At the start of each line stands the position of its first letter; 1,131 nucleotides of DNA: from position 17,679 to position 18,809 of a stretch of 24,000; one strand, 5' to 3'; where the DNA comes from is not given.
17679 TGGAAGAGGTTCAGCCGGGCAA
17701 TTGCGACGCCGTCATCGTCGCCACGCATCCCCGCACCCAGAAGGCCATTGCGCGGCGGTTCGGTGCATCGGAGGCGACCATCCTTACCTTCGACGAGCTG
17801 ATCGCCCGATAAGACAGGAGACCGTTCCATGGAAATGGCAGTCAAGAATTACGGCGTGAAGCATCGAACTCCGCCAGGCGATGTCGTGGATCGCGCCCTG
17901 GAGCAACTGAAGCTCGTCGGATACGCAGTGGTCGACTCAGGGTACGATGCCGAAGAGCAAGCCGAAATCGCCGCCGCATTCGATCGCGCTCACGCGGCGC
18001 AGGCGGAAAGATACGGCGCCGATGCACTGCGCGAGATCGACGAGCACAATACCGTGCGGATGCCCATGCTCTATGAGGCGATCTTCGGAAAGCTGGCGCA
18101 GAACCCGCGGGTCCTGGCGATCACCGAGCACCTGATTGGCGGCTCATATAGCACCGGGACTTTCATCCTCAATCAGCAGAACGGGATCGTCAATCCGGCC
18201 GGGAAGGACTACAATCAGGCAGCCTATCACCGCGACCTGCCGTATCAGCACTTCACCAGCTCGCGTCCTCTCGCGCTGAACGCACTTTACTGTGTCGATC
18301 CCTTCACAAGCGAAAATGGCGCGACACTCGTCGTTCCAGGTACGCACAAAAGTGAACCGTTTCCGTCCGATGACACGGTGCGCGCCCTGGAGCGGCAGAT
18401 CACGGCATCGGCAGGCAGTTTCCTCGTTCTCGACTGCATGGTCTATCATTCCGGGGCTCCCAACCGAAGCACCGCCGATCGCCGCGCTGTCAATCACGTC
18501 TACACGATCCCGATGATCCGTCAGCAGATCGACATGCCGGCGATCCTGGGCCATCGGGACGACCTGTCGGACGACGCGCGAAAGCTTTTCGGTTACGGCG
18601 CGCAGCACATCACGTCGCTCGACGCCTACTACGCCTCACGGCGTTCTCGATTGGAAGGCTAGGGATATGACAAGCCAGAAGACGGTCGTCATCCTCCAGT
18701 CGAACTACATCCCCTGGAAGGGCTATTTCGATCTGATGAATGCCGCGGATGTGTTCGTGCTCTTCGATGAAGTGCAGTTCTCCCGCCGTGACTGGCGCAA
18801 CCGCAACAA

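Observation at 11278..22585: Arn/Gtr-style make-load-flip-attach glycan-modification system for an unassigned, heavily tailored amino-deoxyhexose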

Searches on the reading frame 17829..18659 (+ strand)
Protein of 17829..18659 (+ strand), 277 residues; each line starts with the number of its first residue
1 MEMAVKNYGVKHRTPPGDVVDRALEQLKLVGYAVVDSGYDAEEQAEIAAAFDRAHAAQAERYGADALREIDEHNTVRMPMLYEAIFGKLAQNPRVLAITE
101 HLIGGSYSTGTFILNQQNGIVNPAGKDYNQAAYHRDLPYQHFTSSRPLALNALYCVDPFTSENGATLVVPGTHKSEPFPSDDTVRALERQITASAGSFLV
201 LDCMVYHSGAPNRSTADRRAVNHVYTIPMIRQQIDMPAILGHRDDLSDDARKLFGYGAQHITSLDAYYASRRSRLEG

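Call 5: search_protein_families(library=pfam, proteins=[window:17829-18659:+], max_evalue=0.01)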
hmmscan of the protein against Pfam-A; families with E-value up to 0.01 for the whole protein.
window:17829-18659:+ (277 aa): 1 family
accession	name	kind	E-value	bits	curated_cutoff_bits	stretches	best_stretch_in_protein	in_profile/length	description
PF05721.19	PhyH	-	7.3e-25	88.9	22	1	30-220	4-213/213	Phytanoyl-CoA dioxygenase (PhyH)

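Call 8: search_protein_families(library=ncbifam, proteins=[window:17829-18659:+], max_evalue=0.01)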
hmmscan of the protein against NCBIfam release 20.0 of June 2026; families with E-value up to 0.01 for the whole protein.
window:17829-18659:+ (277 aa): 1 family
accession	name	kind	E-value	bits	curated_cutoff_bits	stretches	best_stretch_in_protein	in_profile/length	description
TIGR02408.1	ectoine_ThpD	equivalog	6.1e-05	22.5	336.5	0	17-175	15-171/277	ectoine hydroxylase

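Call 35: search_solved_structures(query=window:17829-18659:+, max_evalue=0.01)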
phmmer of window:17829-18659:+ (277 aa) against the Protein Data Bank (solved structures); distinct sequences matched with E-value up to 0.01: 32.
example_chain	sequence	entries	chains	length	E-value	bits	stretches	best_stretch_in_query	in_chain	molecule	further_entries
7dzz_A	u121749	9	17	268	2e-08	37.6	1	24-196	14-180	Phytanoyl-CoA dioxygenase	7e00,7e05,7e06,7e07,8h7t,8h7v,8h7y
7e01_A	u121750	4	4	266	2.1e-08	37.6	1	24-196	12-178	Phytanoyl-CoA dioxygenase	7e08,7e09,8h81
7dt0_A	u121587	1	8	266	1.1e-07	35.2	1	24-196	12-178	Phytanoyl-CoA dioxygenase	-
5y7t_B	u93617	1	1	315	5.2e-07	33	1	133-259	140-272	Iron/alpha-ketoglutarate-dependent dioxygenase asqJ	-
6eoz_A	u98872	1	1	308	6.5e-07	32.7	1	133-259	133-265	Iron/alpha-ketoglutarate-dependent dioxygenase asqJ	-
5dap_A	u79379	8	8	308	6.5e-07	32.7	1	133-259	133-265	Phytanoyl-CoA dioxygenase family protein (AFU_orthologue AFUA_8G00230) | Iron/alpha-ketoglutarate-dependent dioxygenase asqJ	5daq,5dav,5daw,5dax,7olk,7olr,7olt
5oa4_A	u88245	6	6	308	6.5e-07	32.7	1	133-259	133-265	Iron/alpha-ketoglutarate-dependent dioxygenase asqJ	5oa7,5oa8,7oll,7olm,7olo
5y7r_B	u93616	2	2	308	6.5e-07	32.7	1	133-259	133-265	Iron/alpha-ketoglutarate-dependent dioxygenase asqJ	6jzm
7olp_A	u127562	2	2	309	6.6e-07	32.7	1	133-259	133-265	Iron/alpha-ketoglutarate-dependent dioxygenase asqJ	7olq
6k0e_B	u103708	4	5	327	7.1e-07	32.5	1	133-259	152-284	Iron/alpha-ketoglutarate-dependent dioxygenase asqJ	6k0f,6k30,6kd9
9les_A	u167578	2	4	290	9.7e-07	32.1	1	104-218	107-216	Verruculogen synthase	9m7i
9ler_A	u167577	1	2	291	9.8e-07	32.1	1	104-218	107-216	Verruculogen synthase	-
7etk_A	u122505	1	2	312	1.1e-06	31.9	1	104-218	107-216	Verruculogen synthase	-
7etl_A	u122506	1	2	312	1.2e-06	31.8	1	104-218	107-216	Verruculogen synthase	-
4y5s_A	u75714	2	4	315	1.2e-06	31.8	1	104-218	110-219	Verruculogen synthase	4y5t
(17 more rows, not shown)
